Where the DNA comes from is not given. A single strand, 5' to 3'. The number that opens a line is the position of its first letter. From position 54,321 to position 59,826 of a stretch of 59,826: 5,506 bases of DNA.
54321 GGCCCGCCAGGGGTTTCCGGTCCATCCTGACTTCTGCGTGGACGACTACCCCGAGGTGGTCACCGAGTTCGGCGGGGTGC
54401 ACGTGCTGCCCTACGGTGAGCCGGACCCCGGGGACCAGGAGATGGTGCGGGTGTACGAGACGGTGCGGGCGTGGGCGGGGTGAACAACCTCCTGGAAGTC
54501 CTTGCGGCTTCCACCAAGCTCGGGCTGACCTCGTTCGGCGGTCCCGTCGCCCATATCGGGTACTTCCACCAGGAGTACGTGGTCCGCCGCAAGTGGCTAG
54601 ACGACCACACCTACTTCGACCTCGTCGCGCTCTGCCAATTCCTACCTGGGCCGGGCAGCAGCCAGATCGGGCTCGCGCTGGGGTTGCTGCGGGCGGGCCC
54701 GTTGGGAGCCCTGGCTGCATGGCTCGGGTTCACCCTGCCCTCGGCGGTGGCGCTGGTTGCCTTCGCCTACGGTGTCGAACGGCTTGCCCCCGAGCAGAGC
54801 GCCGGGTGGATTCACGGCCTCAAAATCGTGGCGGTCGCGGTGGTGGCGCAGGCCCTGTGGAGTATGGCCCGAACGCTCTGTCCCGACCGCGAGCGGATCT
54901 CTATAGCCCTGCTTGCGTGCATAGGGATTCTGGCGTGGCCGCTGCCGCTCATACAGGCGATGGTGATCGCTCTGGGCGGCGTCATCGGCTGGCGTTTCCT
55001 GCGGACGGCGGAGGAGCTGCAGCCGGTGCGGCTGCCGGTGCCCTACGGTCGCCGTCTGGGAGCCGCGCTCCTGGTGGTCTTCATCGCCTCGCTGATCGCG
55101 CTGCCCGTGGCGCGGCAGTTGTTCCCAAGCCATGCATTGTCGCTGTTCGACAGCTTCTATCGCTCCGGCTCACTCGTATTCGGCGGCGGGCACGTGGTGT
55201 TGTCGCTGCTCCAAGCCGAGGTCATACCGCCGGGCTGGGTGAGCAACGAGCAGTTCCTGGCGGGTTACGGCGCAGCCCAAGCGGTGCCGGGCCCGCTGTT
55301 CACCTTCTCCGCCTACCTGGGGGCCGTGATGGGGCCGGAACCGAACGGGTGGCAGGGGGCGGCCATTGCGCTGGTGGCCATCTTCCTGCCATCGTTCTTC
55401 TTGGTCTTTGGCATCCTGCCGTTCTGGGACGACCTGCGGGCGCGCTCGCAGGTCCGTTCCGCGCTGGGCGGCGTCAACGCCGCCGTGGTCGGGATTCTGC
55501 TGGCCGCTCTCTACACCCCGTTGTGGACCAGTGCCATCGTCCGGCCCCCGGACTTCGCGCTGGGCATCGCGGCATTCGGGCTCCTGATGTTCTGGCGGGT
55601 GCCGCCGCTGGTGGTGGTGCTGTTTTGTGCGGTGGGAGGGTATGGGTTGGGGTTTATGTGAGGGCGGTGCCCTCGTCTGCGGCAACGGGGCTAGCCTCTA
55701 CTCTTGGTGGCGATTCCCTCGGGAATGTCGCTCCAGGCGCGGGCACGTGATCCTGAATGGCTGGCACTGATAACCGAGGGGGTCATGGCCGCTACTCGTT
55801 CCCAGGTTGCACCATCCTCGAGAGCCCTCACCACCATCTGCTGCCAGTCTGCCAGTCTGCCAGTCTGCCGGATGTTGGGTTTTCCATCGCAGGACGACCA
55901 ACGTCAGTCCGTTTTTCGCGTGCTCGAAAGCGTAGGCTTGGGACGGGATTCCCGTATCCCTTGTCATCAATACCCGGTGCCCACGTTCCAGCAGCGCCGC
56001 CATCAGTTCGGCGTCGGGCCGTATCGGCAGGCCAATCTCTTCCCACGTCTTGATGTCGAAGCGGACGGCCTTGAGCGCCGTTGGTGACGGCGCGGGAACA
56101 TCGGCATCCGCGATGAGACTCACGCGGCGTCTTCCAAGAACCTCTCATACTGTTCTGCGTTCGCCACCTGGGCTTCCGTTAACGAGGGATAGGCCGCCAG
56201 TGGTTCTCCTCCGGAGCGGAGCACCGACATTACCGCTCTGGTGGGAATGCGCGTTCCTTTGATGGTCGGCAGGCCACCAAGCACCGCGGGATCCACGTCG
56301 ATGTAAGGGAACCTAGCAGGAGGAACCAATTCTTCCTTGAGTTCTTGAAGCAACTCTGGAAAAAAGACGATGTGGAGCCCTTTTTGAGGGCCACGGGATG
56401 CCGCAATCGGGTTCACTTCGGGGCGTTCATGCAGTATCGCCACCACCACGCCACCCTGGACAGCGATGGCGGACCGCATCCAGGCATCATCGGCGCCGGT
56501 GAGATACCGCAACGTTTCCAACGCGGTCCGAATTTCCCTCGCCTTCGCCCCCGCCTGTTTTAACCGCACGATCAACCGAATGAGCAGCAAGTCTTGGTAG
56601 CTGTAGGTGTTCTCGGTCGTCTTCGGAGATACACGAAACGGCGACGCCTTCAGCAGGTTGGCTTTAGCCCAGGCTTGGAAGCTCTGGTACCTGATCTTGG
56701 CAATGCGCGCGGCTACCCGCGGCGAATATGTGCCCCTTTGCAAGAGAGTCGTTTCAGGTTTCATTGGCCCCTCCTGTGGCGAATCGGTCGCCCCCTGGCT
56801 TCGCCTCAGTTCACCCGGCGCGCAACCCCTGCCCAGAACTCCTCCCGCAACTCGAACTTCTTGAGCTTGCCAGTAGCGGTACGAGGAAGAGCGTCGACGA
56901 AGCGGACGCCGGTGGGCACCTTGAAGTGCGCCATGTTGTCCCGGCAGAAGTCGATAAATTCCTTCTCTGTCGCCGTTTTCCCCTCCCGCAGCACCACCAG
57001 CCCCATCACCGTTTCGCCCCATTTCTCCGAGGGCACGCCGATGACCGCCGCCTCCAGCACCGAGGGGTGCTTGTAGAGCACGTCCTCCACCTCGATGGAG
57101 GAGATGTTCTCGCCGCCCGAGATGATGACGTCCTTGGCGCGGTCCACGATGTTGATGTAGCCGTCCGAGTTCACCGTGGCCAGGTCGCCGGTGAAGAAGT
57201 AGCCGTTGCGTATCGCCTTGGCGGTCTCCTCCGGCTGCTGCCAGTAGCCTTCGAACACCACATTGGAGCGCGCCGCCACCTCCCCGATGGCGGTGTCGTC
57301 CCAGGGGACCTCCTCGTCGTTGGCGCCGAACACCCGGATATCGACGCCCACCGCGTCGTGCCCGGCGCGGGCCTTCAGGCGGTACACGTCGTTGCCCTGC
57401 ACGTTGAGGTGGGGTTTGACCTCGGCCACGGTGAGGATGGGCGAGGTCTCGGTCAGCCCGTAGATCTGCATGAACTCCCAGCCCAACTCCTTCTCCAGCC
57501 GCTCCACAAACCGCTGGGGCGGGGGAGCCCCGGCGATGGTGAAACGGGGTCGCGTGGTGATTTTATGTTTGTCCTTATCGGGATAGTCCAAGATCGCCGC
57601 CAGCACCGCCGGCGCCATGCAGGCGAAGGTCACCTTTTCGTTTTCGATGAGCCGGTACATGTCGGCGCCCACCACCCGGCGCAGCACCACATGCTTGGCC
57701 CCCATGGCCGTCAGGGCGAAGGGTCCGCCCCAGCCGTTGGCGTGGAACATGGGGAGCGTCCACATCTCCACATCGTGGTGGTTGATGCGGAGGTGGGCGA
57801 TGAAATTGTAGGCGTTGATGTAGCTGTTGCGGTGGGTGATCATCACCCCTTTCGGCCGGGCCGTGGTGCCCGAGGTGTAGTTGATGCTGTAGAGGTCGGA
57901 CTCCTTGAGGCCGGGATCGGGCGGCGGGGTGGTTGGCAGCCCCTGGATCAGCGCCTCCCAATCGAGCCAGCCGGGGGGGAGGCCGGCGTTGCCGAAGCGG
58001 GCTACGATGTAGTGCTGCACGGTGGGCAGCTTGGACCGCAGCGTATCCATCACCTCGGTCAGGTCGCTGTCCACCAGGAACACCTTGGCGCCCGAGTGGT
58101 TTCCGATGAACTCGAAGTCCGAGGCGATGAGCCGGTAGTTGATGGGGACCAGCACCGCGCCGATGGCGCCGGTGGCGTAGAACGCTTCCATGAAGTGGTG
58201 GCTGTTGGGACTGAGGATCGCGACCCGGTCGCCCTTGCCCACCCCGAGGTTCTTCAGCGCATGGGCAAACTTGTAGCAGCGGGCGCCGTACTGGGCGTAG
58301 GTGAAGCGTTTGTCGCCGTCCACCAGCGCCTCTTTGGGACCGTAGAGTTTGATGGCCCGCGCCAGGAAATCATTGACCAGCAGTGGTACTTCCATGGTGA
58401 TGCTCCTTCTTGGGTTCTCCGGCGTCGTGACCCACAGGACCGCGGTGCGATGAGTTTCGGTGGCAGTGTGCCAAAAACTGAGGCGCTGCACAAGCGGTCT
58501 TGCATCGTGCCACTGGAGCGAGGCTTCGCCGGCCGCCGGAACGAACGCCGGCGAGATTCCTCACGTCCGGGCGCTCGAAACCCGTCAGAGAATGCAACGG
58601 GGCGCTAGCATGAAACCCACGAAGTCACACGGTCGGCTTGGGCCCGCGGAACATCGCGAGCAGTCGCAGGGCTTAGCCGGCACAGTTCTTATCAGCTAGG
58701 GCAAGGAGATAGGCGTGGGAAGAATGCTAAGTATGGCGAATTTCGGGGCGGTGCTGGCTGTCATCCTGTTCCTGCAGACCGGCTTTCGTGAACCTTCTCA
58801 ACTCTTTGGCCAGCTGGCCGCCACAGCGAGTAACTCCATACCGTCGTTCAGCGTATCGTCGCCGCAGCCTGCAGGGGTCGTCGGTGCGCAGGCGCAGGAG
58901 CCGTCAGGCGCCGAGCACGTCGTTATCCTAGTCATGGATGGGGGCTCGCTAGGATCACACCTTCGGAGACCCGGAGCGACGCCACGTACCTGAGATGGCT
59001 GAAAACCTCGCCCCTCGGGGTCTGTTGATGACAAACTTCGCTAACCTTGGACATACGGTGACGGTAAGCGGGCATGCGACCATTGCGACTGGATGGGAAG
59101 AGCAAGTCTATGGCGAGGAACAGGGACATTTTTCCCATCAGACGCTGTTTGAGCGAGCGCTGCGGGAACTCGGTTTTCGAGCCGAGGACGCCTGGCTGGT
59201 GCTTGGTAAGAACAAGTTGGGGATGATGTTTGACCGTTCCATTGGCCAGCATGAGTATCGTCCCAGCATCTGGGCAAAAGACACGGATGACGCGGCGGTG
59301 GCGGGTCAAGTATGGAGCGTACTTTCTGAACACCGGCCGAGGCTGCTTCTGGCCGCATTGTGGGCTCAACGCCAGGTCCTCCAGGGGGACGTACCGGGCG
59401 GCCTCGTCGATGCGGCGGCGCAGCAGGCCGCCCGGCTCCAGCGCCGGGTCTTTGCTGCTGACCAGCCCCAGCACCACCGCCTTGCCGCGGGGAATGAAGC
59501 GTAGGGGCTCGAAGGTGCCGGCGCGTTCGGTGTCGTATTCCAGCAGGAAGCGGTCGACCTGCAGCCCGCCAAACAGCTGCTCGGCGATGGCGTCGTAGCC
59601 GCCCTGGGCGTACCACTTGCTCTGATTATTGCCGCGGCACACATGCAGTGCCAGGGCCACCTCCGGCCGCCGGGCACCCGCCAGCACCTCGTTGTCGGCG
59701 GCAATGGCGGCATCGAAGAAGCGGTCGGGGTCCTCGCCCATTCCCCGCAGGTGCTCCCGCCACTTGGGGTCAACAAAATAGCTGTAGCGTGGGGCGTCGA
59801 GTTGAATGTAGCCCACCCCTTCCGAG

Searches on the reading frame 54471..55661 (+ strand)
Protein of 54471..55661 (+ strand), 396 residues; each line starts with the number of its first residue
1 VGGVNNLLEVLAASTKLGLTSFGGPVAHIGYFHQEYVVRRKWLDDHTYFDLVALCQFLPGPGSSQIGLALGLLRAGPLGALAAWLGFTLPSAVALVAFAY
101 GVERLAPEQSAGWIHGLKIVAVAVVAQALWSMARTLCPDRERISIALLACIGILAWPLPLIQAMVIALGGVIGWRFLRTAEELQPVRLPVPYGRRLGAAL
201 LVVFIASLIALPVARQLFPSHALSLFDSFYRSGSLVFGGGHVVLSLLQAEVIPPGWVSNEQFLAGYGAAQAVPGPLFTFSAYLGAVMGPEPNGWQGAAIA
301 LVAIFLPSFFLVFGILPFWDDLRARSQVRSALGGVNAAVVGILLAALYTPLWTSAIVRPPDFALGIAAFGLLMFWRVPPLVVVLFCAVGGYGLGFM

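Call 42: search_protein_families(library=pfam, proteins=[window:54471-55661:+], max_evalue=0.001)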
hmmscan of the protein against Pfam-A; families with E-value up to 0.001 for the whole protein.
window:54471-55661:+ (396 aa): 1 family
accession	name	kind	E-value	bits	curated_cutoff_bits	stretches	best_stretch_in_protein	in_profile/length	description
PF02417.20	Chromate_transp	-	3.4e-79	265.1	28.6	2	9-174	2-166/166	Chromate transporter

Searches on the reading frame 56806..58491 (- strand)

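Call 42: search_protein_families(library=pfam, proteins=[window:56806-58491:-], max_evalue=0.001)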
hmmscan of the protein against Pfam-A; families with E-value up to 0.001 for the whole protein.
window:56806-58491:- (561 aa): 2 families
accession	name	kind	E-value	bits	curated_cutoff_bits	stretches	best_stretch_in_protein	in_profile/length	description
PF00501.34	AMP-binding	-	4e-78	263.3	29.9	1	45-417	3-384/384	AMP-binding enzyme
PF13193.12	AMP-binding_C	-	7.5e-24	84.9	24.5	1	467-542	1-76/76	AMP-binding enzyme C-terminal domain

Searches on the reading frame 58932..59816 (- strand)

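Call 42: search_protein_families(library=pfam, proteins=[window:58932-59816:-], max_evalue=0.001)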
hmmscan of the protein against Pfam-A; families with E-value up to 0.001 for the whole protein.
window:58932-59816:- (294 aa): 1 family
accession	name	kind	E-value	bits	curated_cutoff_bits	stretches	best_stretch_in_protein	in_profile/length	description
PF01717.24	Meth_synt_2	-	0.00076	19.3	21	0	16-158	175-305/324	Cobalamin-independent synthase, Catalytic domain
